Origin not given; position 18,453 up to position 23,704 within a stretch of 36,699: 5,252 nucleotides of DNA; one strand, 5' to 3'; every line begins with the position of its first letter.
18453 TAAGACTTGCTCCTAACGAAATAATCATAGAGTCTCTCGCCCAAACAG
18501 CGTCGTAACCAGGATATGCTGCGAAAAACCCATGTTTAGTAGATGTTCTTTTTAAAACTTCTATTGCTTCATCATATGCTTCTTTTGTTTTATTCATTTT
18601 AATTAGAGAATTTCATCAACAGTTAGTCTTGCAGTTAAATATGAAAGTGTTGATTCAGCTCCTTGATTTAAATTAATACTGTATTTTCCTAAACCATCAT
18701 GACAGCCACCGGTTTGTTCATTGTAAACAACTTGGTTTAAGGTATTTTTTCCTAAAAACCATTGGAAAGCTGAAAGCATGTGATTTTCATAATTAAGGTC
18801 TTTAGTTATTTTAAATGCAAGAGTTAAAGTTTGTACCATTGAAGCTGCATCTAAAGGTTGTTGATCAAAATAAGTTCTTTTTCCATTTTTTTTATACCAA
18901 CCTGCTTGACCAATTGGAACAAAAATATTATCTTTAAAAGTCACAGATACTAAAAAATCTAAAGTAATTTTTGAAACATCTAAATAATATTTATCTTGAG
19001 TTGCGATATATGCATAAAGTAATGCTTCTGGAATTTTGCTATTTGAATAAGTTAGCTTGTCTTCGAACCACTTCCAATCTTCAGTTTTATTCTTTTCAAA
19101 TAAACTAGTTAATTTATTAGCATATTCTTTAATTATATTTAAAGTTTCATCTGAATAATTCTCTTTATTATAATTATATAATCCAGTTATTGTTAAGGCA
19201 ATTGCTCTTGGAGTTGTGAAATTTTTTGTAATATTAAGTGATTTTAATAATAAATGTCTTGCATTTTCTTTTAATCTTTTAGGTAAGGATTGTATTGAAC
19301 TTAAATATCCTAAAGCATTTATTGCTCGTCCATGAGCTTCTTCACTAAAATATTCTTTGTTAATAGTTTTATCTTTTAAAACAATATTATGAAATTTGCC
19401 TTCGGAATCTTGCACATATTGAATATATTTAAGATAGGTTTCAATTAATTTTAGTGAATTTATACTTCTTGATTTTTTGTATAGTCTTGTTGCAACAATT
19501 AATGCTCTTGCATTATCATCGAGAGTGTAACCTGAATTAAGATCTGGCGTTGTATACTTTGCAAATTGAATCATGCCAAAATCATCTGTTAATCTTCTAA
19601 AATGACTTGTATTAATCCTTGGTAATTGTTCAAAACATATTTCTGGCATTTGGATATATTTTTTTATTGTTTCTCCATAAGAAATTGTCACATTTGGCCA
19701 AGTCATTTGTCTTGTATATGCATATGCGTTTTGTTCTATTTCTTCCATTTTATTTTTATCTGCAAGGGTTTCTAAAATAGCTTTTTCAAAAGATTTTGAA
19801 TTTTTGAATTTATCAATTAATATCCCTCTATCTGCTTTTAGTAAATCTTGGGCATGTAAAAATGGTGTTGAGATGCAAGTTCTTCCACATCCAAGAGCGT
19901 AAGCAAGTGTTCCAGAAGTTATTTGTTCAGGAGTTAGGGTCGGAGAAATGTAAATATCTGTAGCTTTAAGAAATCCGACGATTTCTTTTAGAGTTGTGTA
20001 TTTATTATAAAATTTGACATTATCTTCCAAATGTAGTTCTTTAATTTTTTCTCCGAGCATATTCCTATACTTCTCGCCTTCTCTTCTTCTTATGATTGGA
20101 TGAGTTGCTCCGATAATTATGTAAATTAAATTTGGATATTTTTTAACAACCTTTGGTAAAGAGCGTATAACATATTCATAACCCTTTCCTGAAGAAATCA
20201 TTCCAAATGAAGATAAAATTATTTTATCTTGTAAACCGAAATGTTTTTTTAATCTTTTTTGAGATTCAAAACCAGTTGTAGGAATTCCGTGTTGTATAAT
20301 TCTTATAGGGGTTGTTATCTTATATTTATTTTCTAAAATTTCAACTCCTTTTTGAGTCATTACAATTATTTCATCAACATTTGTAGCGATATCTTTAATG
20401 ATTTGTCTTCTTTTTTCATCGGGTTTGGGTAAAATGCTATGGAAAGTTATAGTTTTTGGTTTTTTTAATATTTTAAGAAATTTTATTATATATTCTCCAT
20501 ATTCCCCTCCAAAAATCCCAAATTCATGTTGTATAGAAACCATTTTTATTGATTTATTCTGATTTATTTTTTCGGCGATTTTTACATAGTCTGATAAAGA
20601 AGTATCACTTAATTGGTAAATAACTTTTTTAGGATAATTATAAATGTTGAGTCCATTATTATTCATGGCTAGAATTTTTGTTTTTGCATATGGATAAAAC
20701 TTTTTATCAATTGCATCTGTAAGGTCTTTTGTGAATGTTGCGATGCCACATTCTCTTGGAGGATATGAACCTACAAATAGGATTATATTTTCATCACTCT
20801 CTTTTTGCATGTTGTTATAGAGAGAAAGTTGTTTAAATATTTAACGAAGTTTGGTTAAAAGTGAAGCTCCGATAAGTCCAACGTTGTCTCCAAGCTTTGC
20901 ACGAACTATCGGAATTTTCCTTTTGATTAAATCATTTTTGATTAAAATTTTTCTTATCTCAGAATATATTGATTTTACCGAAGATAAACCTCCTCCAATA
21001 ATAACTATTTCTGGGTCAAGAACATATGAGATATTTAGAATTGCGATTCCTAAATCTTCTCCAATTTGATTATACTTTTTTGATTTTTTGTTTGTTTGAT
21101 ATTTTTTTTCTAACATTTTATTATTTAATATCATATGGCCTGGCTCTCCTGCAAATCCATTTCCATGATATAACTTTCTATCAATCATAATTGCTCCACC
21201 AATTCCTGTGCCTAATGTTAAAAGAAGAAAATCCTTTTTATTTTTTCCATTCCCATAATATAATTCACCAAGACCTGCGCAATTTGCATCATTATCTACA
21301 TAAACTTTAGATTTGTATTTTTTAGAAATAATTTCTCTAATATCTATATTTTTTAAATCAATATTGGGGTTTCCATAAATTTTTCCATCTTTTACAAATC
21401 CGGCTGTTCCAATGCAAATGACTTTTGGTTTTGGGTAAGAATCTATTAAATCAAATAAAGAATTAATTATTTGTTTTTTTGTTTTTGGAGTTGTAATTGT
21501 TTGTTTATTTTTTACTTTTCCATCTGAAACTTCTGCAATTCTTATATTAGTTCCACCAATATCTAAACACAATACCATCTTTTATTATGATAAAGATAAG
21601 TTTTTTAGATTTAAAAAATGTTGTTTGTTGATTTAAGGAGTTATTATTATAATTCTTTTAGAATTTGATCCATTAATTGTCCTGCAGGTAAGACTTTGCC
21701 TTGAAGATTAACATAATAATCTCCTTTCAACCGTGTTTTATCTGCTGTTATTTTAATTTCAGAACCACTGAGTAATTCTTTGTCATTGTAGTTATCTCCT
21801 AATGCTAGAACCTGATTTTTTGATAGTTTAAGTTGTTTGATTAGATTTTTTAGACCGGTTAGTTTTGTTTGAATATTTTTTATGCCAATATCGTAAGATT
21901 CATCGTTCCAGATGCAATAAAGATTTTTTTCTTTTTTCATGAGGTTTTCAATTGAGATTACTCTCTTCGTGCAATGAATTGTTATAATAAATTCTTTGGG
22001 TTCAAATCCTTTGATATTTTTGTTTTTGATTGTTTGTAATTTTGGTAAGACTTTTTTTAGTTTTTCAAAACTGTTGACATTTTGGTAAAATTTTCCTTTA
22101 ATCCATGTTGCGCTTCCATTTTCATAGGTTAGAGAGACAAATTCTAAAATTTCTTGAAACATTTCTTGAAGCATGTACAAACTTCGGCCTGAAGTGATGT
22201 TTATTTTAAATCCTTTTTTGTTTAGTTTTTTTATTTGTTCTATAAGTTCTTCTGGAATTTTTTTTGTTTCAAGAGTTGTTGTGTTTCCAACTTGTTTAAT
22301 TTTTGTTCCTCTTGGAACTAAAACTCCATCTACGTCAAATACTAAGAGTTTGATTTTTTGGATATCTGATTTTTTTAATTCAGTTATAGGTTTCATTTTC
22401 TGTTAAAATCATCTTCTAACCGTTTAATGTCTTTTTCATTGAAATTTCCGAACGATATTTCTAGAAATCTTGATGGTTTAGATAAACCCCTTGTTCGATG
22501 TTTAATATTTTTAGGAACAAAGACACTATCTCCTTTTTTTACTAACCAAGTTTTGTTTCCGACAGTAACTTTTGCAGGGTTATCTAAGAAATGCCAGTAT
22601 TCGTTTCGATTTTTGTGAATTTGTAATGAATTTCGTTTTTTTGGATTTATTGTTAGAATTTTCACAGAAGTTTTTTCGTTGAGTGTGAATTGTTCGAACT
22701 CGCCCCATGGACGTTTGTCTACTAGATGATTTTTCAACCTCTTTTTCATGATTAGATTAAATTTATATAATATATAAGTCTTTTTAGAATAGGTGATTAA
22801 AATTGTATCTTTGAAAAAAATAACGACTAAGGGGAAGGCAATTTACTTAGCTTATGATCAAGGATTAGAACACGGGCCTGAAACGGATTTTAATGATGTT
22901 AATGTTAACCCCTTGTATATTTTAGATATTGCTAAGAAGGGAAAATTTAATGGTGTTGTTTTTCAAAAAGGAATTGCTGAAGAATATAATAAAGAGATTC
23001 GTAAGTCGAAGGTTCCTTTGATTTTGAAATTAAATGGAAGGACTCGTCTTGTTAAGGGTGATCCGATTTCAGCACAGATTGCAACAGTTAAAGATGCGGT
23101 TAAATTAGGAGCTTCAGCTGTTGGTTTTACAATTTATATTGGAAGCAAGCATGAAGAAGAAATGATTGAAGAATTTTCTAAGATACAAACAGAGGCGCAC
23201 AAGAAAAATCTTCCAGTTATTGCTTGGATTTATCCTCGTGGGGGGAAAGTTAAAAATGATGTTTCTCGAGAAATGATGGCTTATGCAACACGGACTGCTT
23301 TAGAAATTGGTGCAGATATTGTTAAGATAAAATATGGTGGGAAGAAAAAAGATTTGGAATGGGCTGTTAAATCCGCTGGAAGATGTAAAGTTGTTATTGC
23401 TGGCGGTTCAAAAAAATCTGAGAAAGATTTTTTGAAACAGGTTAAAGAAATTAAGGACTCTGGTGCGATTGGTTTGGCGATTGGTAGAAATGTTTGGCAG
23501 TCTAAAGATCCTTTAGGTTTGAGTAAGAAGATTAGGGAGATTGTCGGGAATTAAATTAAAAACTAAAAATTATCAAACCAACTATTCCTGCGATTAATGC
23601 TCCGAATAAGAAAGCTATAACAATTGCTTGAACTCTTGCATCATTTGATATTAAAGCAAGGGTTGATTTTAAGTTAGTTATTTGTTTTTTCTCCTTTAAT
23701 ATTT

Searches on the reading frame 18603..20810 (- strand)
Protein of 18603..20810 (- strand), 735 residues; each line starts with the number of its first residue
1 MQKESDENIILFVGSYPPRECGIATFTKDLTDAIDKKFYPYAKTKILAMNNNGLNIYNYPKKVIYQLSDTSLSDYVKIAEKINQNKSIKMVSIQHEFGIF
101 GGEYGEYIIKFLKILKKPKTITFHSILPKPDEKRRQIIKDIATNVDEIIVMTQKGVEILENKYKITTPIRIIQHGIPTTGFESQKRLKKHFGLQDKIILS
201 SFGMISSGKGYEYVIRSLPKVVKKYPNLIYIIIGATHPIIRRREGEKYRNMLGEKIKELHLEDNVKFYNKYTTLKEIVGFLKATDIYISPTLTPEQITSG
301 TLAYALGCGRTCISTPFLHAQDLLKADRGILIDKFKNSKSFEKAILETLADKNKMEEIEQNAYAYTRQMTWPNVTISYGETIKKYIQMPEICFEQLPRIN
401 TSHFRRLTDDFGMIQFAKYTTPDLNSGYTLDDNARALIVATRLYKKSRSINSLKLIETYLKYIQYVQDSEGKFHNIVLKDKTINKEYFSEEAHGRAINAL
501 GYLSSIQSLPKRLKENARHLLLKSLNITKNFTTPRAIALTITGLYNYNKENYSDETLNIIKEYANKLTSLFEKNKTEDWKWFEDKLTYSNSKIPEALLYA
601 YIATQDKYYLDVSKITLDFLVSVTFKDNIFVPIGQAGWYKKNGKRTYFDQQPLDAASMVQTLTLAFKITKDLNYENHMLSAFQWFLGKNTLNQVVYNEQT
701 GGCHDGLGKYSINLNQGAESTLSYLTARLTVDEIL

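Call 41: search_protein_families(library=pfam, proteins=[window:18603-20810:-], max_evalue=0.00001)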
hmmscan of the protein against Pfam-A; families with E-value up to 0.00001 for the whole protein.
window:18603-20810:- (735 aa): 2 families
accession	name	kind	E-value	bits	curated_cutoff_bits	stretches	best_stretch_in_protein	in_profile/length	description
PF00534.26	Glycos_transf_1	-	1.8e-16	60.6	26.4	1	189-363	7-170/172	Glycosyl transferases group 1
PF13692.12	Glyco_trans_1_4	-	1.1e-11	45.6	27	1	202-351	7-142/142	Glycosyl transferases group 1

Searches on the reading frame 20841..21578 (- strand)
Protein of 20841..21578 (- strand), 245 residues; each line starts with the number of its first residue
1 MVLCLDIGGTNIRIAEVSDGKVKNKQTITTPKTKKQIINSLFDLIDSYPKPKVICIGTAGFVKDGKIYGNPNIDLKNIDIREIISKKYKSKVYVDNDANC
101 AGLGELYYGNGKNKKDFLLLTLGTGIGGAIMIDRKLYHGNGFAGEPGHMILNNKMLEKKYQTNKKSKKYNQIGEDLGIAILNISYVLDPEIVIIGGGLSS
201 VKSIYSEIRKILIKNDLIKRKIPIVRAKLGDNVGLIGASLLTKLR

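Call 71: search_protein_families(library=pfam, proteins=[window:20841-21578:-], max_evalue=0.0001)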
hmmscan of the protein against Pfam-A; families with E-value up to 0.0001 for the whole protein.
window:20841-21578:- (245 aa): 2 families
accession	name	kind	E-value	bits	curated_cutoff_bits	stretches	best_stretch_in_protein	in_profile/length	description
PF00480.26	ROK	-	1.8e-46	159.5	22.9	2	3-153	2-162/294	ROK family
PF02685.22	Glucokinase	-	2.1e-07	30.7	22.1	1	5-153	3-163/314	Glucokinase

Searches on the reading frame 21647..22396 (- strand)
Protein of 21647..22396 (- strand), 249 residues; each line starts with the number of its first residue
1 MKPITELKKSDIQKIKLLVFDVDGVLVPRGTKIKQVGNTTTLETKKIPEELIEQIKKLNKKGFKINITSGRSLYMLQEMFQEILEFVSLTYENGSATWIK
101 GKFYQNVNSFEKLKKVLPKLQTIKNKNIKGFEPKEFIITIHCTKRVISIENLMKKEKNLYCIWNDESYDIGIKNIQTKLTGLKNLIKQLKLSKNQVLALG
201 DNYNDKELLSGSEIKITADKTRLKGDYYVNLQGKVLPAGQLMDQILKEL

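Call 71: search_protein_families(library=pfam, proteins=[window:21647-22396:-], max_evalue=0.0001)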
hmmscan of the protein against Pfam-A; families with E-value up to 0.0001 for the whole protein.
window:21647-22396:- (249 aa): 2 families
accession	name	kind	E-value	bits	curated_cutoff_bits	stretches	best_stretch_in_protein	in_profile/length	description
PF08282.18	Hydrolase_3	-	2.7e-18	67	20.9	2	100-215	110-225/255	haloacid dehalogenase-like hydrolase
PF00702.32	Hydrolase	-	1.2e-06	29.5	26.4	1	15-205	1-183/191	haloacid dehalogenase-like hydrolase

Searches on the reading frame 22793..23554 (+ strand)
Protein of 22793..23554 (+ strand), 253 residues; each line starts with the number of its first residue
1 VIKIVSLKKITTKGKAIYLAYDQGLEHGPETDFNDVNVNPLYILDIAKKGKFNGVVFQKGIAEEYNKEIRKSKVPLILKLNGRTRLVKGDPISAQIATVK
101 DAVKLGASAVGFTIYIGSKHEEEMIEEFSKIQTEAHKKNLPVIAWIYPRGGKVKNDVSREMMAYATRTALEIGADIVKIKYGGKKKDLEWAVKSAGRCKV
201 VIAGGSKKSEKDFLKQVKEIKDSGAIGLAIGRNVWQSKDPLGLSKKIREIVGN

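Call 71: search_protein_families(library=pfam, proteins=[window:22793-23554:+], max_evalue=0.0001)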
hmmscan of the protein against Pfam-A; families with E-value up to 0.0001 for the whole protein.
window:22793-23554:+ (253 aa): 1 family
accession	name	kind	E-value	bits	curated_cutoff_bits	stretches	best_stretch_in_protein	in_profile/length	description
PF01791.15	DeoC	-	4.9e-45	154.4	23.8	1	18-237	3-229/229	DeoC/LacD family aldolase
